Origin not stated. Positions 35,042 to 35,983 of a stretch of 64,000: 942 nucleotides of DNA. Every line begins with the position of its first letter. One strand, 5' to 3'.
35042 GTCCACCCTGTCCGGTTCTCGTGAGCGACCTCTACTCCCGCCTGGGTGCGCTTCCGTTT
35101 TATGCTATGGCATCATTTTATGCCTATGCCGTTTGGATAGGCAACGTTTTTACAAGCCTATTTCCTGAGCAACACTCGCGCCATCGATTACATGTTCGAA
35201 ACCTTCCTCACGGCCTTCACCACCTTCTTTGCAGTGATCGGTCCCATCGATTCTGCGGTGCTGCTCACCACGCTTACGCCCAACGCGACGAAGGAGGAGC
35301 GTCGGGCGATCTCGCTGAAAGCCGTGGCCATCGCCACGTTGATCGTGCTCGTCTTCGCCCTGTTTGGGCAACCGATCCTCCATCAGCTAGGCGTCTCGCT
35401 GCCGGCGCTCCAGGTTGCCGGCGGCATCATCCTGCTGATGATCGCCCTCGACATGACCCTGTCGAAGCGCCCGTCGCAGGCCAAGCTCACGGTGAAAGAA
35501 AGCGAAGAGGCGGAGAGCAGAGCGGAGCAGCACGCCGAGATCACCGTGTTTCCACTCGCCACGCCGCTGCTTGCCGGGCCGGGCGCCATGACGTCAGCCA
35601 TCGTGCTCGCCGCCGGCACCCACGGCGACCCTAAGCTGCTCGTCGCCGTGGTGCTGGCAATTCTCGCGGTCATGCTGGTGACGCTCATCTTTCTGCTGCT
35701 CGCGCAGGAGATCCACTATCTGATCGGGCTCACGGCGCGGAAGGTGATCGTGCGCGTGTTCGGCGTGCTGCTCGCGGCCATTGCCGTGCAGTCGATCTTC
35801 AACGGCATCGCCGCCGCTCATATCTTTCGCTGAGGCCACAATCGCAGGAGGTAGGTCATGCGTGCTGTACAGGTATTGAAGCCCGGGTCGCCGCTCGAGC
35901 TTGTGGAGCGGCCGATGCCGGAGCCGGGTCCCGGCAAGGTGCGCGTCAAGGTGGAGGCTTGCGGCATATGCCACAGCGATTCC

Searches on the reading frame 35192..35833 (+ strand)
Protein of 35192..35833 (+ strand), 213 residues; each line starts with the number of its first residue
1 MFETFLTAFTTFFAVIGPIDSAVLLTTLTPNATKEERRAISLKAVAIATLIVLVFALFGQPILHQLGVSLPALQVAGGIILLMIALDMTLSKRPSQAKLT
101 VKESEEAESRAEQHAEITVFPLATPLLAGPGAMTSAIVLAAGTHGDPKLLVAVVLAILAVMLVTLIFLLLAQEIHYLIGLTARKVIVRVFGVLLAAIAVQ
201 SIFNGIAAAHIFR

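Call 47: search_protein_families(library=pfam, proteins=[window:35192-35833:+], max_evalue=0.001)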
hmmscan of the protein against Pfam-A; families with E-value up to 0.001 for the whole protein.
window:35192-35833:+ (213 aa): 2 families
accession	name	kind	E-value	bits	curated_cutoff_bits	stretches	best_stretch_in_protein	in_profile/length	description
PF01914.23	MarC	-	2.3e-48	164.8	23.9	1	3-208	2-201/203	MarC family integral membrane protein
PF03741.22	TerC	-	1.2e-06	28.8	27.8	1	19-160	12-106/178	Integral membrane protein TerC family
